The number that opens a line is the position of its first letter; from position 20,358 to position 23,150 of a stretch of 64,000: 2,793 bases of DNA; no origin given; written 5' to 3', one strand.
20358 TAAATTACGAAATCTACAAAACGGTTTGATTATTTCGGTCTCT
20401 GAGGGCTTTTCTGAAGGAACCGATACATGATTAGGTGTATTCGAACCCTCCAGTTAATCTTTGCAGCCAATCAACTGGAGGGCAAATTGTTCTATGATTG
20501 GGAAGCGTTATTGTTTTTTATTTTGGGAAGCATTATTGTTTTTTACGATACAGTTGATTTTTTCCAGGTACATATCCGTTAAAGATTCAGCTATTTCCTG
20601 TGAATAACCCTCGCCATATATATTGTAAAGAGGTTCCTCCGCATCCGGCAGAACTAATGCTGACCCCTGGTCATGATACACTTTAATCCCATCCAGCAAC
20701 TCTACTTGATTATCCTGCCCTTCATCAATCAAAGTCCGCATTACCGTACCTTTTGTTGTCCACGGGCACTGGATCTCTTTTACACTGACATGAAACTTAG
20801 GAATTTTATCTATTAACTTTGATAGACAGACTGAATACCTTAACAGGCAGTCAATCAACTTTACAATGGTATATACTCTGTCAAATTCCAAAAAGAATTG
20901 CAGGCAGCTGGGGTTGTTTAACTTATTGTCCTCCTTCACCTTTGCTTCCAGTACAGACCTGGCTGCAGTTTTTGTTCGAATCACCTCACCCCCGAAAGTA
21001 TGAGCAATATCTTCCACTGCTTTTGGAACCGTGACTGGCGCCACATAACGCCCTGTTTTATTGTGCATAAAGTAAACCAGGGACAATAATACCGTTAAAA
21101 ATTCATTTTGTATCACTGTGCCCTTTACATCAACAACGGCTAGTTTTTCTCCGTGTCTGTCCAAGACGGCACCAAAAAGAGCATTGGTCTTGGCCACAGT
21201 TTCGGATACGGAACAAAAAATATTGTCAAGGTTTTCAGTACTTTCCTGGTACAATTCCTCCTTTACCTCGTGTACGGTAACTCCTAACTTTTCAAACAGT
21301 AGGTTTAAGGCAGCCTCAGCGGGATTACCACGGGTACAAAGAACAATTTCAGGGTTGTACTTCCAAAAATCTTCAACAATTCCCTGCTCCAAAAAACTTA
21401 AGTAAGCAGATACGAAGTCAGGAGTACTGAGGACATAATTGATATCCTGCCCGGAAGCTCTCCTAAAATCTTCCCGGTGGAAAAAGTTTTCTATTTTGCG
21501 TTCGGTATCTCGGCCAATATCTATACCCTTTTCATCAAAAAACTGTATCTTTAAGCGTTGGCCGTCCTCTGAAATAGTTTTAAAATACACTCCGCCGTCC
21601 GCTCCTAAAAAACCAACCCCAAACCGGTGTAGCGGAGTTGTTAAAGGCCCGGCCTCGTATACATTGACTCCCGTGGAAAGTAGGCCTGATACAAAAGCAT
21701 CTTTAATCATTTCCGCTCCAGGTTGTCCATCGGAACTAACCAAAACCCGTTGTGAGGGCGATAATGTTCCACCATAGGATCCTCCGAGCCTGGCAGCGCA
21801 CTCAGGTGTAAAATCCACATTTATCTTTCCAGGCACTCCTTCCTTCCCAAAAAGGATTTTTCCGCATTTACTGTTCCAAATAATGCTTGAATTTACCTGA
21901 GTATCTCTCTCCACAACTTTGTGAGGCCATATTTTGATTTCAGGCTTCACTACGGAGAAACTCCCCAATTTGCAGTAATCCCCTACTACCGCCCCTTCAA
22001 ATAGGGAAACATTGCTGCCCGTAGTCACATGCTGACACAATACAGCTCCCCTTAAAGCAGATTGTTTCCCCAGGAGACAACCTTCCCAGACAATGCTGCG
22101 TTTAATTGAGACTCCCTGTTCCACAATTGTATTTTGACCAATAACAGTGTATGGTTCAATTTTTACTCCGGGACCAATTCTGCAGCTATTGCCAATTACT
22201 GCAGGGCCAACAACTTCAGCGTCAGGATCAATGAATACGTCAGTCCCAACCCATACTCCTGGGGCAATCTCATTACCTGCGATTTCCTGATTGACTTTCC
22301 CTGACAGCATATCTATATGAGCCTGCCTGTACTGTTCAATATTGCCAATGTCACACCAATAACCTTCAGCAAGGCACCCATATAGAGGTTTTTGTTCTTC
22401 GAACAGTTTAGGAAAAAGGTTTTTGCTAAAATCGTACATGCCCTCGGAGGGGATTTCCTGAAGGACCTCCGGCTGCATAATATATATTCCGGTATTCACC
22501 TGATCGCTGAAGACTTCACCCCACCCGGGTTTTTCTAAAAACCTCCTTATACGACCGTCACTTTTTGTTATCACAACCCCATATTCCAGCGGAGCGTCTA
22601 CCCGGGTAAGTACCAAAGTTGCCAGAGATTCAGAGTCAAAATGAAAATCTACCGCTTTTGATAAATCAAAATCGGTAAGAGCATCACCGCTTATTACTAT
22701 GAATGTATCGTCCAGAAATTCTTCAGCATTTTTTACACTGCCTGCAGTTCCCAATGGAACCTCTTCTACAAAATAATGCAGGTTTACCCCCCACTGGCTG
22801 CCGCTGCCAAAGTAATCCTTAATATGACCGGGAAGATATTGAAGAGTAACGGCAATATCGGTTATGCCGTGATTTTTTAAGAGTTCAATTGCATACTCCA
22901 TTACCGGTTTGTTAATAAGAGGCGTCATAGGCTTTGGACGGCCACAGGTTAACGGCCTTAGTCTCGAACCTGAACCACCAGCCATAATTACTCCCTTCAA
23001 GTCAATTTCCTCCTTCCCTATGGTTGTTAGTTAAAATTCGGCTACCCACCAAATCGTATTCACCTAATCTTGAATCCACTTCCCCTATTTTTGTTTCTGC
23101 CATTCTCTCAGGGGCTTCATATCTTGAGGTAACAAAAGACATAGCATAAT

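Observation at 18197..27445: Non-canonical alpha-glucan (glycogen) cluster lacking glgC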

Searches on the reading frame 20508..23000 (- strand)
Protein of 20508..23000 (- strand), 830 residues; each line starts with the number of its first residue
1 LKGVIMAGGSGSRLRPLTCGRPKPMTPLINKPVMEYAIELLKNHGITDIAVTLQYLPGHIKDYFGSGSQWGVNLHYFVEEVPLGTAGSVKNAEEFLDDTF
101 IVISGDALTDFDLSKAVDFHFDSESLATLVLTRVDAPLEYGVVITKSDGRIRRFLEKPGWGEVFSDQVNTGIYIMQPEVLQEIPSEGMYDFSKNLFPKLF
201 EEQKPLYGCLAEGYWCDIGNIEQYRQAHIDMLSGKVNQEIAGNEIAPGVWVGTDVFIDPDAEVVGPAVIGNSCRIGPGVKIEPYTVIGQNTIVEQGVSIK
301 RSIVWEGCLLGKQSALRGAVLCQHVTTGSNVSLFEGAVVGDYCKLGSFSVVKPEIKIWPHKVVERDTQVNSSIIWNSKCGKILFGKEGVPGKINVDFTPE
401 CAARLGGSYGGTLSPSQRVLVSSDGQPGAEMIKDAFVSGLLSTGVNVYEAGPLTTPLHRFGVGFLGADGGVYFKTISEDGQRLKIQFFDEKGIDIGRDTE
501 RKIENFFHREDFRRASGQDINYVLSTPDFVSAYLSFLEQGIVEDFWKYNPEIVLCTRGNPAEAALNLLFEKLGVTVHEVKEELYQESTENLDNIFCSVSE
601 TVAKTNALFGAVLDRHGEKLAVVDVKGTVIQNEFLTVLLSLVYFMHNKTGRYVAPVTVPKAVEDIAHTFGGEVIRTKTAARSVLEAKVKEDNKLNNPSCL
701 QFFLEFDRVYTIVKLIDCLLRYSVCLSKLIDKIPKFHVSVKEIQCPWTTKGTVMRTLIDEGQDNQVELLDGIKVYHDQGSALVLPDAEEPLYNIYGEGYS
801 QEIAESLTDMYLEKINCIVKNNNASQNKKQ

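Call 3: search_protein_families(library=pfam, proteins=[window:20508-23000:-])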
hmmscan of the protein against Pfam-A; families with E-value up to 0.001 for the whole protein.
window:20508-23000:- (830 aa): 6 families
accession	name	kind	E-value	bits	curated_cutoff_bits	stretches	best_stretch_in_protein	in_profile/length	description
PF00483.29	NTP_transferase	-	6.8e-56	190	21.2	1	2-231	1-242/245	Nucleotidyl transferase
PF02878.22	PGM_PMM_I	-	1.9e-23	83.1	22.5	1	382-513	2-137/138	Phosphoglucomutase/phosphomannomutase, alpha/beta/alpha domain I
PF25084.1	LbH_EIF2B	-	2e-15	57.1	54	1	249-347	4-101/105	EIF2B subunit epsilon LbH domain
PF00132.30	Hexapep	-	5.6e-14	51.6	27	2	248-282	1-35/36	Bacterial transferase hexapeptide (six repeats)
PF12804.13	NTP_transf_3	-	1.6e-06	28.8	27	1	3-106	1-95/160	MobA-like NTP transferase domain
PF25087.1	GMPPB_C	-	0.00019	21.6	39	1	263-344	1-82/110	GMPPB C-terminal domain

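Call 4: search_protein_families(library=ncbifam, proteins=[window:20508-23000:-])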
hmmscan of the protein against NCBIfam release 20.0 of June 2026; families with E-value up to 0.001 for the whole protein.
window:20508-23000:- (830 aa): 47 families (the best 25 are shown)
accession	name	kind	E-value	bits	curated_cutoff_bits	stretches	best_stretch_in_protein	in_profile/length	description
NF052502.1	man1P_GTase_Rv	exception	3.6e-71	239.9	440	1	2-339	2-336/352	mannose-1-phosphate guanylyltransferase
TIGR03992.1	Arch_glmU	subfamily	6.1e-60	203.1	292.1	1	1-330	1-330/393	bifunctional sugar-1-phosphate nucleotidylyltransferase/acetyltransferase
TIGR01208.1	rmlA_long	equivalog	1.5e-51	175.4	320.25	1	2-331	1-335/353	glucose-1-phosphate thymidylyltransferase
TIGR03990.1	Arch_GlmM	equivalog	1.1e-48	166.3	439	1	383-814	3-443/444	phosphoglucosamine mutase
NF041173.1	Sug_nt_acttase_Thmprot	equivalog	9.2e-40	136.8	600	1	1-329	1-329/405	bifunctional sugar-1-phosphate nucleotidylyltransferase/acetyltransferase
NF003670.0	PRK05293.1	equivalog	1.6e-35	122.7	470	1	3-334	7-359/382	glucose-1-phosphate adenylyltransferase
TIGR02091.1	glgC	equivalog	6.8e-34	117.5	424.9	1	3-333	3-362/364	glucose-1-phosphate adenylyltransferase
NF045761.1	NAMPUrTaseMurU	equivalog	1.7e-32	113.1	250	1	1-227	1-223/226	N-acetylmuramate alpha-1-phosphate uridylyltransferase MurU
NF049965.1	GlMnHpPGnyltfHddC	equivalog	1.6e-29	103.1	300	1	1-226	1-216/221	D-glycero-D-manno-heptose 1-phosphate guanosyltransferase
NF041313.1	UDPGP_AglF_Halo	equivalog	1.5e-27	96.6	400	1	1-181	1-180/234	UTP--glucose-1-phosphate uridylyltransferase AglF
TIGR01455.1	glmM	equivalog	4.8e-27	94.8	447.55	1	384-807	1-432/442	phosphoglucosamine mutase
NF002023.0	PRK00844.1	subfamily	1.2e-25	90.2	458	1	3-328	9-376/408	glucose-1-phosphate adenylyltransferase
NF010934.1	PRK14354.1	equivalog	4e-24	85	450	2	3-182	2-179/447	bifunctional UDP-N-acetylglucosamine diphosphorylase/glucosamine-1-phosphate N-acetyltransferase GlmU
NF012024.0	PRK15480.1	equivalog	1.3e-23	83.5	588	1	2-181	5-185/292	glucose-1-phosphate thymidylyltransferase RfbA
NF010935.0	PRK14355.1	equivalog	1.4e-23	83.3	718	2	3-182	6-185/459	bifunctional UDP-N-acetylglucosamine diphosphorylase/glucosamine-1-phosphate N-acetyltransferase GlmU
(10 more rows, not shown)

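Call 15: search_solved_structures(query=window:20508-23000:-, max_evalue=1e-10)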
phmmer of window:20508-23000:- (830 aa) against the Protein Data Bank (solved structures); distinct sequences matched with E-value up to 1e-10: 54.
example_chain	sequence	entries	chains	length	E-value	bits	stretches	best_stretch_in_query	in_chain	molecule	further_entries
8x7s_B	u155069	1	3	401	6.5e-67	229.5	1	1-316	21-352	UTP--glucose-1-phosphate uridylyltransferase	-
7d72_K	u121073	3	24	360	2.9e-46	161.2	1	1-336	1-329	Mannose-1-phosphate guanyltransferase beta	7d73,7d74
7whr_B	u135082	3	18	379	3e-45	157.9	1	1-362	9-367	Nucleotidyl transferase family protein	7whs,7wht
7x8j_A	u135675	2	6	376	1.2e-43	152.5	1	1-363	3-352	Mannose-1-phosphate guanylyltransferase 1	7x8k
8yre_D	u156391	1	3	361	1.4e-43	152.3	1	1-361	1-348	Mannose-1-phosphate guanylyltransferase 1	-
9du5_A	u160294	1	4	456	1.2e-39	139.3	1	383-810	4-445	Phosphoglucomutase/phosphomannomutase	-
1wqa_A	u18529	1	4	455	8.3e-36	126.6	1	383-813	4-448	phospho-sugar mutase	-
5z09_A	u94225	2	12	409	1.5e-29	105.9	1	1-330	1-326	Dual sugar-1-phosphate nucleotidylyltransferase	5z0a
2ggo_A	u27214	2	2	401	4.3e-29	104.4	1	1-330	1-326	401aa long hypothetical glucose-1-phosphate thymidylyltransferase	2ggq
2f7l_A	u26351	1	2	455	7.3e-28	100.3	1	383-809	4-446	455aa long hypothetical phospho-sugar mutase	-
9ix8_A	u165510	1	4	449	5.2e-24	87.6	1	383-821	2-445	Phosphopentomutase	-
5xhw_A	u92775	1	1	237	9.7e-24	86.7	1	4-227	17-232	Putative 6-deoxy-D-mannoheptose pathway protein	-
6jq8_A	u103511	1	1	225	1.1e-23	86.5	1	4-227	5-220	Putative 6-deoxy-D-mannoheptose pathway protein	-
4y7t_A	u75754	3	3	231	2.1e-23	85.6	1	1-228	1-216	Nucleotidyl transferase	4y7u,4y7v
1h5s_D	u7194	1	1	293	3.5e-23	84.9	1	2-220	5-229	Glucose-1-phosphate thymidylyltransferase 1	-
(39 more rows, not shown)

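Call 36: find_related_loci(query=A1, collection=genome_contigs, flank=10000)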
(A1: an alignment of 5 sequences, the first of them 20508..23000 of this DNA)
Query A1 (830 aa) in genome_contigs; peptide patterns used: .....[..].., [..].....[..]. (x = any residue, [..] = any of these).
600 stretches matched a pattern (row limit reached: there are more); 595 encode a relative of the query (tblastn E <= 1e-3); the best 80 are kept; 80 distinct loci.
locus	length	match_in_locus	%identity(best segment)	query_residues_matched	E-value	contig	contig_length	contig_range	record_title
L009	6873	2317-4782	48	1-820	0e+0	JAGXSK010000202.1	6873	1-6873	MAG: Clostridia bacterium isolate CROMO_A_192 c_000000575077, whole genome shotgun sequence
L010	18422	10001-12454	48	1-818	0e+0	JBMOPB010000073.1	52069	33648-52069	MAG: Bacillota bacterium isolate Betzabe_MAG117 MAG117_73, whole genome shotgun sequence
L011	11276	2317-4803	47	1-822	0e+0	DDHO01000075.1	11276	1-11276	MAG TPA_asm: Firmicutes bacterium UBA1874 UBA1874_contig_2855, whole genome shotgun sequence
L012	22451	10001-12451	46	1-821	0e+0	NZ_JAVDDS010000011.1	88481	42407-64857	Herbivorax sp. ANBcel31 11, whole genome shotgun sequence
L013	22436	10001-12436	46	1-819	0e+0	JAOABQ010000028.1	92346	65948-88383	MAG: Clostridia bacterium isolate SKW182 k141_388138, whole genome shotgun sequence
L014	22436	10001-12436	47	1-816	0e+0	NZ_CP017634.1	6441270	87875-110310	Candidatus Formimonas warabiya strain DCMF chromosome, complete genome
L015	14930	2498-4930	45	1-819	0e+0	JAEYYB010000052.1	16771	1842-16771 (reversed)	MAG: Bacillota bacterium isolate OH_CBlB_339 k127_414713, whole genome shotgun sequence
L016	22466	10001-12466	46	1-816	0e+0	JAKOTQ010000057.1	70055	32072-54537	MAG: Bacillota bacterium isolate CAAI_maxbin.029 k201_452074, whole genome shotgun sequence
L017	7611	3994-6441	46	1-823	0e+0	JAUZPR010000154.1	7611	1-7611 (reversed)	MAG: Bacillota bacterium isolate bin149(14d) MHFJPFEE_154, whole genome shotgun sequence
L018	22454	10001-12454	49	1-818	0e+0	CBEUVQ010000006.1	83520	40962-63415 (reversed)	MAG TPA_asm: uncultured Peptococcaceae bacterium isolate SRR13515397_concoct_28 genome assembly, contig: ERZ25510992.20,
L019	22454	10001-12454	46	1-818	0e+0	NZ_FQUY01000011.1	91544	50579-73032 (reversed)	Desulforamulus putei DSM 12395, whole genome shotgun sequence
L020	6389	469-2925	45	1-820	0e+0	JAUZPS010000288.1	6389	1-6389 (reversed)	MAG: Bacillota bacterium isolate bin150(14d) FHPBLPLK_288, whole genome shotgun sequence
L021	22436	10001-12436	45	1-819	0e+0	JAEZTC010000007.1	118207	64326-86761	MAG: Bacillota bacterium isolate OH_PDB_31 k127_48186, whole genome shotgun sequence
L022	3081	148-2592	46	1-815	0e+0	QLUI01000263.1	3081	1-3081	MAG: Bacillota bacterium isolate GPS1B09 DDT30_263, whole genome shotgun sequence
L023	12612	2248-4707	46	1-818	0e+0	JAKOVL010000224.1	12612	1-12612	MAG: Bacillota bacterium isolate JPNG_maxbin.054 k201_30553, whole genome shotgun sequence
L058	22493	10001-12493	40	1-818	0e+0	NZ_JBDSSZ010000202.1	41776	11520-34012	MAG: Capsulimonas sp. isolate cluster1_bin.546 k127_5824827, whole genome shotgun sequence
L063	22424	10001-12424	41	1-796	0e+0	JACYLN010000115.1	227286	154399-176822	MAG: Leptolyngbyaceae cyanobacterium C42_A2020_001 NODE_189_length_227286_cov_7.757916, whole genome shotgun sequence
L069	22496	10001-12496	39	1-820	0e+0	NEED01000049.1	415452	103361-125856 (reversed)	Unicellular cyanobacterium SU2 NODE_2_length_415452_cov_99.805_compo, whole genome shotgun sequence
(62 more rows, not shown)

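Call 46: search_protein_families(library=pfam, proteins=[L058:8150-9895:+, L015:10784-11554:-, L069:12595-13047:+, L012:15616-16542:+, L019:3274-4428:+, L017:6431-7399:+, L020:3222-3950:+, L063:8792-9532:-], max_evalue=0.01)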
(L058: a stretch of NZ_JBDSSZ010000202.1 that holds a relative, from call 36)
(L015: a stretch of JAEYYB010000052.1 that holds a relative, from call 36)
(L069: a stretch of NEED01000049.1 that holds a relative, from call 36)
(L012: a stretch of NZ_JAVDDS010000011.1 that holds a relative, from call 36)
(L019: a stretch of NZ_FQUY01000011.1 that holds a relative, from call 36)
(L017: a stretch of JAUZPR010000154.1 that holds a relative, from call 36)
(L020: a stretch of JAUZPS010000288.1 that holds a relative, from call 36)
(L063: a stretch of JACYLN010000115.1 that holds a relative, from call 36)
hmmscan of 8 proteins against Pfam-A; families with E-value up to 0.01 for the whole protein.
L058:8150-9895:+ (581 aa): 2 families
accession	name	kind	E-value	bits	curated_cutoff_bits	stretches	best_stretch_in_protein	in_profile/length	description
PF03065.20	Glyco_hydro_57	-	8.8e-37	127.4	21.2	1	9-442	1-291/291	Glycosyl hydrolase family 57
PF09210.16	BE_C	-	9e-19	68.2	25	1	470-572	5-101/101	1,4-alpha-glucan branching enzyme, C-terminal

L015:10784-11554:- (256 aa): 8 families
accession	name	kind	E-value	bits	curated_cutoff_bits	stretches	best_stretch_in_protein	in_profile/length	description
PF00005.33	ABC_tran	-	6.8e-32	111.4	25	1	30-174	2-137/137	ABC transporter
PF13304.12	AAA_21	-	5.1e-11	43.6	27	1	143-204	235-299/304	AAA domain, putative AbiEii toxin, Type IV TA system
PF20720.3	nSTAND3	-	0.0015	18.6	27.2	0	25-65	3-43/155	Novel STAND NTPase 3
PF25199.1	nSTAND_NTPase5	-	0.0017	18.6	34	1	34-69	30-72/145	Novel STAND NTPase 5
PF13401.12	AAA_22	-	0.003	18.3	27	1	44-88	10-54/130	AAA domain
PF13476.12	AAA_23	-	0.006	17.7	27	1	30-63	11-43/201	AAA domain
PF13555.12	AAA_29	-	0.0067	16.6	27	0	30-70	13-52/61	P-loop containing region of AAA domain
PF00448.28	SRP54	-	0.0096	16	22.7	0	43-76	5-38/196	SRP54-type protein, GTPase domain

L069:12595-13047:+ (150 aa): 3 families
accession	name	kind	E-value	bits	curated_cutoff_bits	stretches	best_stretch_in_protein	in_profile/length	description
PF00436.31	SSB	-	1.1e-17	64.4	26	1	1-97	1-102/104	Single-strand binding protein family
PF22657.2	SSB_1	-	0.00049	20.7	27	1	2-74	1-76/91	Another single-strand binding protein family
PF01336.31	tRNA_anti-codon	-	0.0063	16.9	27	1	42-99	26-75/75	OB-fold nucleic acid binding domain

L012:15616-16542:+ (308 aa): 2 families
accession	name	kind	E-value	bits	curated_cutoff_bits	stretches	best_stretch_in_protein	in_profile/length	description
PF01522.26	Polysacc_deac_1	-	3.3e-37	127.6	23.1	1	119-240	3-123/124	Polysaccharide deacetylase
PF03065.20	Glyco_hydro_57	-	6.1e-05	22.9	21.2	1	157-242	87-170/291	Glycosyl hydrolase family 57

L019:3274-4428:+ (384 aa): 2 families
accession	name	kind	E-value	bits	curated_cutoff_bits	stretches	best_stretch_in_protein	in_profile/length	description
PF00682.25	HMGL-like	-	1.4e-84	284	29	1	13-270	2-260/260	HMGL-like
PF22617.1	HCS_D2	-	1.6e-26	92.9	27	1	284-360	1-78/82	Homocitrate synthase post-HMGL domain-like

L017:6431-7399:+ (322 aa): 2 families
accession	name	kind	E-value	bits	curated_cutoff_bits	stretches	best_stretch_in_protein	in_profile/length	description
PF00849.27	PseudoU_synth_2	-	7.8e-34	117.5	26.8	1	101-260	1-152/152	RNA pseudouridylate synthase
PF01479.30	S4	-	0.0011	19.1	22.8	1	46-69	24-48/48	S4 domain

L020:3222-3950:+ (242 aa): 1 family
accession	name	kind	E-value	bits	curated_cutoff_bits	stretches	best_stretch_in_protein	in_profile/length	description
PF05949.17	DUF881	-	2e-40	138.5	25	1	93-228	2-139/146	Bacterial protein of unknown function (DUF881)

L063:8792-9532:- (246 aa): 9 families
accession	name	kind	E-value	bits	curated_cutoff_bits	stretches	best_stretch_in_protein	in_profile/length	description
PF08241.18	Methyltransf_11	-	7.6e-15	55.8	21.2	1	88-187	1-95/95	Methyltransferase domain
PF08242.18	Methyltransf_12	-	1.7e-10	41.9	30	1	88-185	1-98/98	Methyltransferase domain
PF13649.12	Methyltransf_25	-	3e-10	41.1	27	1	88-183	2-97/97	Methyltransferase domain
PF13489.12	Methyltransf_23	-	4.2e-10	40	27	1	78-231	17-162/164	Methyltransferase domain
PF13847.12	Methyltransf_31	-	8.7e-10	38.9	27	1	82-207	2-129/145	Methyltransferase domain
PF02353.26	CMAS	-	3.6e-05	23.7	27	1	82-196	61-173/273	Mycolic acid cyclopropane synthetase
PF03141.22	Methyltransf_29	-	0.00036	19.7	23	1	82-189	116-219/506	Putative S-adenosyl-L-methionine-dependent methyltransferase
PF20922.3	Anamorsin_N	-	0.0039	17.4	27.1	1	143-188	44-88/163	Anamorsin, N-terminal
PF01209.24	Ubie_methyltran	-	0.0045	16.8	20.1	1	79-186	43-150/233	ubiE/COQ5 methyltransferase family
